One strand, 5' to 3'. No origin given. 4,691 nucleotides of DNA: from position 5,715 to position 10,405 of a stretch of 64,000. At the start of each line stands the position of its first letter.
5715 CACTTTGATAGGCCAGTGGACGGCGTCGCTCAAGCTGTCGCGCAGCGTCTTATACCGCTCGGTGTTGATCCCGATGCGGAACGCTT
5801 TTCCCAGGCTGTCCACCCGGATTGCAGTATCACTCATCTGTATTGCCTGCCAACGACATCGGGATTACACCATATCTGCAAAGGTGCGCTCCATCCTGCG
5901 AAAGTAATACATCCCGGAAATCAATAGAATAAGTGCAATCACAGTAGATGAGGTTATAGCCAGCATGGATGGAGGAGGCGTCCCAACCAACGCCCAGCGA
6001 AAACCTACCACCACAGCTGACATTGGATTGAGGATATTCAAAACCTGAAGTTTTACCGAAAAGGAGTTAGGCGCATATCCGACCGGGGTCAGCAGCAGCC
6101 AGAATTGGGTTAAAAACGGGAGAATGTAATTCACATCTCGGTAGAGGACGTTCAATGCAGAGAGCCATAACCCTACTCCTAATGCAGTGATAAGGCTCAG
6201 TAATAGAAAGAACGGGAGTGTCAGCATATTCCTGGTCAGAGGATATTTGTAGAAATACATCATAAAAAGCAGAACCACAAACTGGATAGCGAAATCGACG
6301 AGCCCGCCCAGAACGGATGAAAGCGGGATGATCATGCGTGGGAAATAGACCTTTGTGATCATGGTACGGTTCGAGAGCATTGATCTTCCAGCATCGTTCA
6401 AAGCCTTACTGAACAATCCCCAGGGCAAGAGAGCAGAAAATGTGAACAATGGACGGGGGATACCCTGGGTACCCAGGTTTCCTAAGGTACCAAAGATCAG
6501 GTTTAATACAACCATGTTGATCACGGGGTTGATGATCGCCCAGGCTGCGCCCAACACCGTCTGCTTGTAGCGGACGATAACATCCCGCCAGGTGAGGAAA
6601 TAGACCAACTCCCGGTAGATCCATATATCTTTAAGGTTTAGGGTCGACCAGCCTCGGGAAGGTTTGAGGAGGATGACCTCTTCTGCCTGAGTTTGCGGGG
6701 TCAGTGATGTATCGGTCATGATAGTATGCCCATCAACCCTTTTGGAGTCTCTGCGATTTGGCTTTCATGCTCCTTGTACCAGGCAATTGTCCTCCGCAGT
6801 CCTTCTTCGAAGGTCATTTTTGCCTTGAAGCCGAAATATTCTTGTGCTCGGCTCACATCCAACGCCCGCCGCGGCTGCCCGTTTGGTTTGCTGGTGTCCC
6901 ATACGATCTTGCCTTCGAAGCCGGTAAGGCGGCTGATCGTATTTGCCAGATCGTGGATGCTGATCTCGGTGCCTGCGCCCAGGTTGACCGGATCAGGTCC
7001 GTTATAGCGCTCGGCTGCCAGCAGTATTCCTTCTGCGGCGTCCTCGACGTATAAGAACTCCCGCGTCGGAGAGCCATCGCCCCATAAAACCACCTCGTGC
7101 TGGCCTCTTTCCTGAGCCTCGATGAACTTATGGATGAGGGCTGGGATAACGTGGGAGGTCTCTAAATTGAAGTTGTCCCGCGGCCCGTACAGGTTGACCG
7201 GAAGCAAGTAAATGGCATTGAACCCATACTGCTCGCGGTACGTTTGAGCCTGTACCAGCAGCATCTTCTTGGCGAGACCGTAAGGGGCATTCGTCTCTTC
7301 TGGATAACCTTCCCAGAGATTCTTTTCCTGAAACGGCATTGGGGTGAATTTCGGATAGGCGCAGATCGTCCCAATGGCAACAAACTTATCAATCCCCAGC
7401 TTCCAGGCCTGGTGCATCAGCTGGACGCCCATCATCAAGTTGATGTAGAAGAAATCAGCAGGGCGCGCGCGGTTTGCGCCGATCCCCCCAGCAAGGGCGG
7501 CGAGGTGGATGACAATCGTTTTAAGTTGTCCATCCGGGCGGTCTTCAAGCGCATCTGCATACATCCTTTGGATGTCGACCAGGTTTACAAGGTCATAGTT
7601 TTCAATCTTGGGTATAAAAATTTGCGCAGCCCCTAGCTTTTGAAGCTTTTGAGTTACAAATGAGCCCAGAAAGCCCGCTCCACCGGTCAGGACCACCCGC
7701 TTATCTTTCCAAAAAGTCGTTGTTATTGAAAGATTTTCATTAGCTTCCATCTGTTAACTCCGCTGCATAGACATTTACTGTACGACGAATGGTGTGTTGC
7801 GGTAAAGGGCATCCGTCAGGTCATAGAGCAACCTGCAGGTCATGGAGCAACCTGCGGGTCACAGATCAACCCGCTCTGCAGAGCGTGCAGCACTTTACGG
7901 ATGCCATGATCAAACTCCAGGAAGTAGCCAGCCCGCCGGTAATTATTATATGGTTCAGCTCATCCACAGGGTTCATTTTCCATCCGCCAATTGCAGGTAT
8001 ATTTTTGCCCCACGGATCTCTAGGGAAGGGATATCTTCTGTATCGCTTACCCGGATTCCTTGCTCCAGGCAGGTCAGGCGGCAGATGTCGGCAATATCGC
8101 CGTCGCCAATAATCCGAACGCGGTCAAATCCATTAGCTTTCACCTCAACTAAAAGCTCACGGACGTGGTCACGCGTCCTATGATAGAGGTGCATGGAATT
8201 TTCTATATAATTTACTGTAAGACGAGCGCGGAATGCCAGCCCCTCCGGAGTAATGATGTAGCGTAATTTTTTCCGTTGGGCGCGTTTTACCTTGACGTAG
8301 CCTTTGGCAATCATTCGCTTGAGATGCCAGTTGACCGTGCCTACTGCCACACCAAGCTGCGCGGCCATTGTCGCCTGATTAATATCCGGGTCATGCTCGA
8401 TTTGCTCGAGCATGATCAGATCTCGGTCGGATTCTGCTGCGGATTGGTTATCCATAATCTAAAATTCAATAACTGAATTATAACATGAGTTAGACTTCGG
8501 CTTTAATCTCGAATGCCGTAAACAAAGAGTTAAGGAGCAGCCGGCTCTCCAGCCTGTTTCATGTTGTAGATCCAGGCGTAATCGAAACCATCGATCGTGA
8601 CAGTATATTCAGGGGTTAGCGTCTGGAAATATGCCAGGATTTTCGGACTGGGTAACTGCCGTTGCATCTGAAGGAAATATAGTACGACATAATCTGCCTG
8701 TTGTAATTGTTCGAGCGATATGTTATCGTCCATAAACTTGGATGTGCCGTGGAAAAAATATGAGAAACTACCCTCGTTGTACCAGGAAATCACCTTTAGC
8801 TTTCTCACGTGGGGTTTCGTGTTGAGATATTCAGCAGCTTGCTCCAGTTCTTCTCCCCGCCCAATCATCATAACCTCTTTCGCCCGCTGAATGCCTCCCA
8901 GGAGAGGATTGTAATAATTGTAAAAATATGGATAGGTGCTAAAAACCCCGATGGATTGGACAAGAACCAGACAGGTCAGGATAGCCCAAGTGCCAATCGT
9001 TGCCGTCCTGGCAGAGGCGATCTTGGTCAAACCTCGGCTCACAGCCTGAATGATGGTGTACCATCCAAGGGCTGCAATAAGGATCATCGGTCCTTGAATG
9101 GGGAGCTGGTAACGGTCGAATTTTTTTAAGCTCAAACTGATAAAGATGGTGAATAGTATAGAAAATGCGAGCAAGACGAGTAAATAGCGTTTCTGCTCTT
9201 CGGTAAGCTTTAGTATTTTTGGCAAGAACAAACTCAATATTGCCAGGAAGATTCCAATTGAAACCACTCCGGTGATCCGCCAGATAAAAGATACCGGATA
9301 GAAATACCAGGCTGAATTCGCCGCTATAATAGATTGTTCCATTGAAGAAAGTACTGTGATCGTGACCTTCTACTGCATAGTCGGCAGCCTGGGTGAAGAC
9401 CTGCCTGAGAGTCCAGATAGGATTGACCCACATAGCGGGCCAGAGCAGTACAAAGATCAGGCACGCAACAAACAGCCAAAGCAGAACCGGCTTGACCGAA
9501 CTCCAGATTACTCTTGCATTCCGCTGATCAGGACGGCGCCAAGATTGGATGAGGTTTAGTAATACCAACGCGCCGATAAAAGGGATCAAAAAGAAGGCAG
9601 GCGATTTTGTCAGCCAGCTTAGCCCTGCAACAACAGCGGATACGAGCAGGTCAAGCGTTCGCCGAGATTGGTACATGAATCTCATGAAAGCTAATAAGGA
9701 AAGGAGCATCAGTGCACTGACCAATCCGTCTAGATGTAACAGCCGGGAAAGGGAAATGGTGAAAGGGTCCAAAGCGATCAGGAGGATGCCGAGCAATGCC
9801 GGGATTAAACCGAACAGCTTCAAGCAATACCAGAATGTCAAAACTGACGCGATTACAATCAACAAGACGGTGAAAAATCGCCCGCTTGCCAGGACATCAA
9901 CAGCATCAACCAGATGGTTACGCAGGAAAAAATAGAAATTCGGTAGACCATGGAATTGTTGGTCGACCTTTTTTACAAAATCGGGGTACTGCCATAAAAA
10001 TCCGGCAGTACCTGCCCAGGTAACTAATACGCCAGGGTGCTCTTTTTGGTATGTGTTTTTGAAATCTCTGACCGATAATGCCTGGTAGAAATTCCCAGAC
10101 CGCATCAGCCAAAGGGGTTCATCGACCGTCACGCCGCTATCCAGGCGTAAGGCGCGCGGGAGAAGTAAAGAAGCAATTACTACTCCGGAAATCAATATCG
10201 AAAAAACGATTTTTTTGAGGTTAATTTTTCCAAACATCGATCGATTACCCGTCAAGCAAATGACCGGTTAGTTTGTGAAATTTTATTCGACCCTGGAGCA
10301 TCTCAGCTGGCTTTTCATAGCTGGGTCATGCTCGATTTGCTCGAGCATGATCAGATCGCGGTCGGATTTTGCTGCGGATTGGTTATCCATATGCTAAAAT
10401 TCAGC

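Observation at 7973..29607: Candidate undescribed system: one polyprenyl-phosphate GT2 and two MprF-flippase-like proteins serving seven to eight GT-C-type membrane glycosyltransferases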

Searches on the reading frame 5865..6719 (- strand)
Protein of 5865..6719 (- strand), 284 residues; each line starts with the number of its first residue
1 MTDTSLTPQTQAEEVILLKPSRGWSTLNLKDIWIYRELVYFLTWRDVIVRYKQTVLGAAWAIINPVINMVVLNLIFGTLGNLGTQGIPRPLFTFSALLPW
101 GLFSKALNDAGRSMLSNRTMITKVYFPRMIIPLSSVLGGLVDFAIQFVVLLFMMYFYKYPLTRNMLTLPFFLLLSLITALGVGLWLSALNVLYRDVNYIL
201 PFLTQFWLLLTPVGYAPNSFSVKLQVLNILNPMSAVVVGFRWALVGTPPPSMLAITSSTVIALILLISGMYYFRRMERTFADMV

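Call 6: search_protein_families(library=pfam, proteins=[window:5865-6719:-], max_evalue=0.001)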
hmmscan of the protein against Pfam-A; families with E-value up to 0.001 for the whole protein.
window:5865-6719:- (284 aa): 1 family
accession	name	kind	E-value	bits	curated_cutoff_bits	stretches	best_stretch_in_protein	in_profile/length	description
PF01061.29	ABC2_membrane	-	2.6e-18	66.8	26.9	1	38-244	2-210/211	ABC-2 type transporter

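Call 69: search_protein_families(library=ncbifam, proteins=[window:5865-6719:-], max_evalue=0.00001)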
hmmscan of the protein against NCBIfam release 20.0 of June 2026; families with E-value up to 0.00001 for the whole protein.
window:5865-6719:- (284 aa): 1 family
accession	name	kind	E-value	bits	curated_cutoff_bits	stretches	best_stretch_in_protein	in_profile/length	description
NF050109.1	galactan_ABC_perm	equivalog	4.9e-13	49.2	380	1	28-273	13-264/272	galactan export ABC transporter permease subunit Wzm/RfbD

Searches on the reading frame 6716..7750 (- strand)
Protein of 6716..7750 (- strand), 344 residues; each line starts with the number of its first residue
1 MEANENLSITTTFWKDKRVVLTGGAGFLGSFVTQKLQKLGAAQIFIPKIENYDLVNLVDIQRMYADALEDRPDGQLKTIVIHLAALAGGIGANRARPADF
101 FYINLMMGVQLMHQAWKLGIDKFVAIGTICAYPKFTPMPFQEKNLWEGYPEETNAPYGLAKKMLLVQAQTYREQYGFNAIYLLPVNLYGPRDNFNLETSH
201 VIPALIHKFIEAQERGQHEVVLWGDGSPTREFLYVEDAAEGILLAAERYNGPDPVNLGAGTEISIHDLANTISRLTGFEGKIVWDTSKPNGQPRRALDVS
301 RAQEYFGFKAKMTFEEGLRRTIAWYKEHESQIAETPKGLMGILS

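Call 4: search_protein_families(library=pfam, proteins=[window:6716-7750:-], max_evalue=0.01)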
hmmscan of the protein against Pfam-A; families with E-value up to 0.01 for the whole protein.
window:6716-7750:- (344 aa): 5 families
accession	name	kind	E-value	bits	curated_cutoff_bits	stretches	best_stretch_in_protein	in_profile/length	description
PF01370.27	Epimerase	-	3.8e-50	171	20.9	1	19-258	1-240/240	NAD dependent epimerase/dehydratase family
PF16363.11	GDP_Man_Dehyd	-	1.5e-24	87.5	27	1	21-321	2-332/332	GDP-mannose 4,6 dehydratase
PF02719.21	Polysacc_synt_2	-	5e-05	23.1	20.2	0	208-280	181-251/293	Polysaccharide biosynthesis protein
PF01073.25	3Beta_HSD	-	0.00084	18.9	22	1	20-252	1-235/280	3-beta hydroxysteroid dehydrogenase/isomerase family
PF04321.23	RmlD_sub_bind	-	0.0058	16.2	27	0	18-87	2-62/287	RmlD substrate binding domain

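Call 28: search_protein_families(library=ncbifam, proteins=[window:6716-7750:-], max_evalue=0.00001)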
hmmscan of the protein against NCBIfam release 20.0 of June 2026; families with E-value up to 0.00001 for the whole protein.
window:6716-7750:- (344 aa): 13 families
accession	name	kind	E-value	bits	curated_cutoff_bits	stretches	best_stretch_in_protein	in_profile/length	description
NF047922.1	GDPFucSynFcl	equivalog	9.5e-84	281.4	500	1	16-331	2-307/308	GDP-L-fucose synthase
TIGR01181.1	dTDP_gluc_dehyt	equivalog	8.1e-25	87.6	365.1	1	19-331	2-317/321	dTDP-glucose 4,6-dehydratase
TIGR04180.1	EDH_00030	hypoth_equivalog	9.7e-22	77.4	475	1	19-288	1-268/297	NAD-dependent 4,6-dehydratase LegB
TIGR01179.1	galE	equivalog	6.2e-21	74.6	262.3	1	19-330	2-330/332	UDP-glucose 4-epimerase GalE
NF007490.0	PRK10084.1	subfamily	1.1e-13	51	649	1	153-332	163-341/361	dTDP-glucose 4,6-dehydratase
TIGR02622.1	CDP_4_6_dhtase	equivalog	5.5e-13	48.8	278.45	1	13-148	1-150/352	CDP-glucose 4,6-dehydratase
TIGR02197.1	heptose_epim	equivalog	1.1e-12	47.8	274.6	1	19-327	1-315/316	ADP-glyceromanno-heptose 6-epimerase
NF011728.1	PRK15181.1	equivalog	1.9e-12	46.9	760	1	154-331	162-343/348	Vi polysaccharide biosynthesis UDP-N-acetylglucosaminuronic acid C-4 epimerase TviC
NF007582.0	PRK10217.1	equivalog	4.4e-11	42.5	698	1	18-332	3-338/355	dTDP-glucose 4,6-dehydratase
NF007956.0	PRK10675.1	subfamily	3e-10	39.8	394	1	18-329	2-333/338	UDP-glucose 4-epimerase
NF042422.1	oxyalk_red_OleD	equivalog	5.3e-09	35.9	580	1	18-247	2-216/329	2-alkyl-3-oxoalkanoate reductase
TIGR03466.1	HpnA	hypoth_equivalog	9.7e-07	28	367.65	0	18-278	2-248/327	hopanoid-associated sugar epimerase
NF008360.0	PRK11150.1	equivalog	7.5e-06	25.4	452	0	19-61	2-46/310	ADP-glyceromanno-heptose 6-epimerase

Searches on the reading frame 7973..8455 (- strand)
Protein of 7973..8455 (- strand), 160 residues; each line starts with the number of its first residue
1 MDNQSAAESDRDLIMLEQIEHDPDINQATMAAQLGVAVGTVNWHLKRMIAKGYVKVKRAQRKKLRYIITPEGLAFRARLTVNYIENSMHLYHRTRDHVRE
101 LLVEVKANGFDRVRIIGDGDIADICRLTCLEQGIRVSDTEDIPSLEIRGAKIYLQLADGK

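Call 3: search_protein_families(library=pfam, proteins=[window:7973-8455:-], max_evalue=0.01)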
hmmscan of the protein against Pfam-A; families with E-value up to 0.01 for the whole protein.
window:7973-8455:- (160 aa): 5 families
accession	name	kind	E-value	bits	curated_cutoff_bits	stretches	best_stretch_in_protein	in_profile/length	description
PF13412.12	HTH_24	-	5e-11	42.4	21.9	1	10-55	3-48/48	Winged helix-turn-helix DNA-binding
PF12802.13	MarR_2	-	1.7e-05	25.3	27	1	12-60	7-56/61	MarR family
PF01047.28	MarR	-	0.00016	21.9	24.6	1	16-58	9-51/59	MarR family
PF13545.12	HTH_Crp_2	-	0.00052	20.4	27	1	22-73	20-67/70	Crp-like helix-turn-helix domain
PF24266.1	HTH_HVO_0163_N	-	0.0039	17.7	31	1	17-63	9-55/70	HVO_0163, N-terminal HTH domain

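Call 69: search_protein_families(library=ncbifam, proteins=[window:7973-8455:-], max_evalue=0.00001)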
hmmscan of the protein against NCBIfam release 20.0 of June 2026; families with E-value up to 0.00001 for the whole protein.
window:7973-8455:- (160 aa): 1 family
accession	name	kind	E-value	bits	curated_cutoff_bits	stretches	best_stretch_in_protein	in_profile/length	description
TIGR04176.1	MarR_EPS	equivalog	4.4e-19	68.5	88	1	12-106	6-104/105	MarR family EPS-associated transcriptional regulator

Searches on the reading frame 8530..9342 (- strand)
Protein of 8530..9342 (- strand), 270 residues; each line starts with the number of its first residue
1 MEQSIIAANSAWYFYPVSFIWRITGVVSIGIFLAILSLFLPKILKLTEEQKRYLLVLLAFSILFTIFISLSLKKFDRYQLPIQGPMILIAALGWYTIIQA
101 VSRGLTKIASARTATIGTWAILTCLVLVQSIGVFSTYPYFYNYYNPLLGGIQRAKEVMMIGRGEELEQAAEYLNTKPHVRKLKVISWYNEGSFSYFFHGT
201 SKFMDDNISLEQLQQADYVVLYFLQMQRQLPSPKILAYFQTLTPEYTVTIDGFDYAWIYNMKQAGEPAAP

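Call 3: search_protein_families(library=pfam, proteins=[window:8530-9342:-], max_evalue=0.01)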
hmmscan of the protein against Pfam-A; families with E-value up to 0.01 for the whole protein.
window:8530-9342:- (270 aa): 1 family
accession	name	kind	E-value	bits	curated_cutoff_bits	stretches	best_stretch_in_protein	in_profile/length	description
PF07695.17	7TMR-DISM_7TM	-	0.00028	21.3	29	1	10-145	52-187/205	7TM diverse intracellular signalling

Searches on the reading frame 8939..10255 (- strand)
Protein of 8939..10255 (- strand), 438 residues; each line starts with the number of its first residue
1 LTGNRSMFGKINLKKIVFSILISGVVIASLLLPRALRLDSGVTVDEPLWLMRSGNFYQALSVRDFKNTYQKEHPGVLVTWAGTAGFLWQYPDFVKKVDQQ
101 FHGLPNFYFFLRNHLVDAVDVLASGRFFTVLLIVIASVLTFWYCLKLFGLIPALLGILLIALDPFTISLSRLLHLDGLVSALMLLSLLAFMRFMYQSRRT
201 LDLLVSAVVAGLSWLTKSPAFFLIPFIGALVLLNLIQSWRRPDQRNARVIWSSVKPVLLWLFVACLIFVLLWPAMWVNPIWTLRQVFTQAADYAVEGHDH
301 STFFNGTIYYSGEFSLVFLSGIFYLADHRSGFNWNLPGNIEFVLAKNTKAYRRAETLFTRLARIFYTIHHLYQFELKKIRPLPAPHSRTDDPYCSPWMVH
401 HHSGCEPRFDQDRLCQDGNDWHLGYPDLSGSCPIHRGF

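Call 3: search_protein_families(library=pfam, proteins=[window:8939-10255:-], max_evalue=0.01)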
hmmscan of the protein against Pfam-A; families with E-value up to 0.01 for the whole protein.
window:8939-10255:- (438 aa): 3 families
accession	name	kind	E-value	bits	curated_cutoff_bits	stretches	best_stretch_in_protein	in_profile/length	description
PF13231.12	PMT_2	-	5.9e-08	33.5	26.1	1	123-234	22-133/160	Dolichyl-phosphate-mannose-protein mannosyltransferase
PF02366.24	PMT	-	1.7e-05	24.9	22.7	1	124-276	84-232/245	Dolichyl-phosphate-mannose-protein mannosyltransferase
PF09913.15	DUF2142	-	0.00053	19.3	30.1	1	117-285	119-271/395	Predicted membrane protein (DUF2142)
